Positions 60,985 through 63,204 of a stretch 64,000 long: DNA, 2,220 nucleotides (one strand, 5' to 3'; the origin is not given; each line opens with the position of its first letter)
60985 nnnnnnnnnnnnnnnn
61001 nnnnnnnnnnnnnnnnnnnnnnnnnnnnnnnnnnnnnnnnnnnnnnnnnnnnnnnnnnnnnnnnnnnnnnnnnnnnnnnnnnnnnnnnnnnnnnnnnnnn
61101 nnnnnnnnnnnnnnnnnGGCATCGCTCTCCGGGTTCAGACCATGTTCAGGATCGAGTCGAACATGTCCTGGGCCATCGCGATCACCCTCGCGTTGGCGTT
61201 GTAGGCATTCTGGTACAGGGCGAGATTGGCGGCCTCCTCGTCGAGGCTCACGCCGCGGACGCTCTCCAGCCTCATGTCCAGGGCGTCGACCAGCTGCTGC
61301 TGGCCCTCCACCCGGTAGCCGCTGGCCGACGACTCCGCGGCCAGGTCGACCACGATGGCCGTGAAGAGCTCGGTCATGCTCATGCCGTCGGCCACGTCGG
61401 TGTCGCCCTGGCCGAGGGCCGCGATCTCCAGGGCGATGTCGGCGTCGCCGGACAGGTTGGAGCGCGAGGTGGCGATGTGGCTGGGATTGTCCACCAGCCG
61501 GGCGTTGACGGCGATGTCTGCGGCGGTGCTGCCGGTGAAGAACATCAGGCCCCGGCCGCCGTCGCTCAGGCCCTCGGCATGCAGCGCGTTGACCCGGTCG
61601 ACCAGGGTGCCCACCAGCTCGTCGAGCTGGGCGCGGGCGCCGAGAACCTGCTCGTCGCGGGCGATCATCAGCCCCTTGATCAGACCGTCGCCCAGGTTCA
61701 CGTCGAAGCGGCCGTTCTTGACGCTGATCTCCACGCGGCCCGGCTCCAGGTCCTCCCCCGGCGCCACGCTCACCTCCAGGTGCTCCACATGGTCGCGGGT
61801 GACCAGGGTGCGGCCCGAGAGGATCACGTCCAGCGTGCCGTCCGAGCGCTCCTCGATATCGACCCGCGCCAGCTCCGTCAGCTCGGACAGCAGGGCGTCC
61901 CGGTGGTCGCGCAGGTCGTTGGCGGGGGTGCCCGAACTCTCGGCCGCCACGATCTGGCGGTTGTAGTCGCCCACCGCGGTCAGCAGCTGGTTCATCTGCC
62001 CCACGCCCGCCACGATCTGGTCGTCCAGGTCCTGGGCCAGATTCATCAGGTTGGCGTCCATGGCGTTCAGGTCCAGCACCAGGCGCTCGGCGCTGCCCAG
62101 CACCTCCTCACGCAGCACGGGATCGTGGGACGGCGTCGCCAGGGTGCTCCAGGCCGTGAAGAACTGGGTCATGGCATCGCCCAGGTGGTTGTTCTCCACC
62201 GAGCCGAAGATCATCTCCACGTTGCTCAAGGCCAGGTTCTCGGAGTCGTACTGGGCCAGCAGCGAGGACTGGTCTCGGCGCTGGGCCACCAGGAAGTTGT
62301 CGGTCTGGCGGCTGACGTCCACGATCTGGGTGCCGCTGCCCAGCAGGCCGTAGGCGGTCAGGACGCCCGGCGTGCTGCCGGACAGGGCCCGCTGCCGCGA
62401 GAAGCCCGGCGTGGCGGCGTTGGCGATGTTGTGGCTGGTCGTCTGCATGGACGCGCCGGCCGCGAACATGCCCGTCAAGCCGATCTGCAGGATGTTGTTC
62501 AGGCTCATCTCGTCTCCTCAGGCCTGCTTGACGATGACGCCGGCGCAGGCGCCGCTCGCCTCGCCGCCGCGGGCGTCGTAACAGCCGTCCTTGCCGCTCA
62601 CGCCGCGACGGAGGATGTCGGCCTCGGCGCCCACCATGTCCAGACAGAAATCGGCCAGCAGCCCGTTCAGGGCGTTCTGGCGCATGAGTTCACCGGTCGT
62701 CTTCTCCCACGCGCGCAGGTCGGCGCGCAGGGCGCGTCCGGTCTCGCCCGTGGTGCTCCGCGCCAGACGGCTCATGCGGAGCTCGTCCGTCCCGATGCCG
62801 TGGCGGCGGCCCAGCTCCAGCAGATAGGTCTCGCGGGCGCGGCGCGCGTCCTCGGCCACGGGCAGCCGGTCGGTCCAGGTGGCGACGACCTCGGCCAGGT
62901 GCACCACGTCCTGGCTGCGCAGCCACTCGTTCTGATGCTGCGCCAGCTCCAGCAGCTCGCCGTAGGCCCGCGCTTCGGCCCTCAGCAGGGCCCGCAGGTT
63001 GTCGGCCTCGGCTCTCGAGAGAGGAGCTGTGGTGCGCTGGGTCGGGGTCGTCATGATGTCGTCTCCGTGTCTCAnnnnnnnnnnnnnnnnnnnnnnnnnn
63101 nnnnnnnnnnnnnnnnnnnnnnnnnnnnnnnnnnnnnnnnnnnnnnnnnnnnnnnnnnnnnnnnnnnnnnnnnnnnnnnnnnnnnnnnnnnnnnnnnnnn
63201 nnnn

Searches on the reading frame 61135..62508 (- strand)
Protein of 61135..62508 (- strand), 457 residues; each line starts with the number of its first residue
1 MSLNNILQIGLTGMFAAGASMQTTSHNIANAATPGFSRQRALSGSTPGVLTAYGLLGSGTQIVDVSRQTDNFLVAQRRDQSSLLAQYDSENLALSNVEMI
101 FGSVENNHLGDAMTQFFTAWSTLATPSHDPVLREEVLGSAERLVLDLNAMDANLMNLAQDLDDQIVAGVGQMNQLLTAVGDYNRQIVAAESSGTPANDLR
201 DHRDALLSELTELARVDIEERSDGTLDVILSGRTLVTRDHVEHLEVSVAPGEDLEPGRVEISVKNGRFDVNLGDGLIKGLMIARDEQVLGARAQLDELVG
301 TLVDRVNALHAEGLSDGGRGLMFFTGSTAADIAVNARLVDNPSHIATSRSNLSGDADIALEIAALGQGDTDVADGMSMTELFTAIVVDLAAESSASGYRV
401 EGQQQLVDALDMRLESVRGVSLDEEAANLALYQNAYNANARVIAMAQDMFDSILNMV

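Call 36: search_protein_families(library=pfam, proteins=[window:61135-62508:-], max_evalue=0.001)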
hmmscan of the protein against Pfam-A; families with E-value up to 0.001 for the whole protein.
window:61135-62508:- (457 aa): 2 families
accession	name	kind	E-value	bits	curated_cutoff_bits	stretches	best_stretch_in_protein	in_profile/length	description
PF22638.1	FlgK_D1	-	2e-49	168.7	28.6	1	94-324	1-233/233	Flagellar hook-associated protein FlgK helical domain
PF06429.18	Flg_bbr_C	-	1.2e-07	31.6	23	1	419-456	9-46/46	Flagellar basal body rod FlgEFG protein C-terminal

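Call 45: find_encoding_contigs(protein=window:61135-62508:-, flank=10000, max_places=1)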
Protein window:61135-62508:- (457 aa): 10 contigs read that carry it; 1 place shown.
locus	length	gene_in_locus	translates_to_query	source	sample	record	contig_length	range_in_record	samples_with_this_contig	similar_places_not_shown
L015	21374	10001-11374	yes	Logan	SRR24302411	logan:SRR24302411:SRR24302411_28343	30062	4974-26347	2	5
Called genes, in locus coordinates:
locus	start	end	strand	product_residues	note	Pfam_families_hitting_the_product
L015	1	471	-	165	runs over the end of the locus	PF14352:DUF4402 (weak)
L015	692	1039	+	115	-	-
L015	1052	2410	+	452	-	PF13562:NTP_transf_4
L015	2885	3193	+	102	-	PF00216:Bac_DNA_binding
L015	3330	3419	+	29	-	-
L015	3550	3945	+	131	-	PF07238:PilZ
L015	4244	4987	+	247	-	PF00460:Flg_bb_rod, PF22692:LlgE_F_G_D1, PF06429:Flg_bbr_C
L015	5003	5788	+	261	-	PF00460:Flg_bb_rod, PF22692:LlgE_F_G_D1, PF06429:Flg_bbr_C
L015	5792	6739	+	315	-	PF13144:ChapFlgA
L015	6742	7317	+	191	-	PF02107:FlgH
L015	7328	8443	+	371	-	PF02119:FlgI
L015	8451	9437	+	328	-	PF10135:Rod-binding, PF01464:SLT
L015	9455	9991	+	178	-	PF05130:FlgN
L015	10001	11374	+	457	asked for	PF22638:FlgK_D1, PF06429:Flg_bbr_C (weak)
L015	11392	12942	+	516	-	PF00669:Flagellin_N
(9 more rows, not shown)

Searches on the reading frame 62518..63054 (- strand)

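Call 36: search_protein_families(library=pfam, proteins=[window:62518-63054:-], max_evalue=0.001)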
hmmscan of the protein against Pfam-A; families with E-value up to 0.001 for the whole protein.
window:62518-63054:- (178 aa): 1 family
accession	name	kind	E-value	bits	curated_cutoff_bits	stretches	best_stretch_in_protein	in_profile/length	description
PF05130.17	FlgN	-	6.4e-14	53.1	30.5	1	18-165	4-145/147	FlgN protein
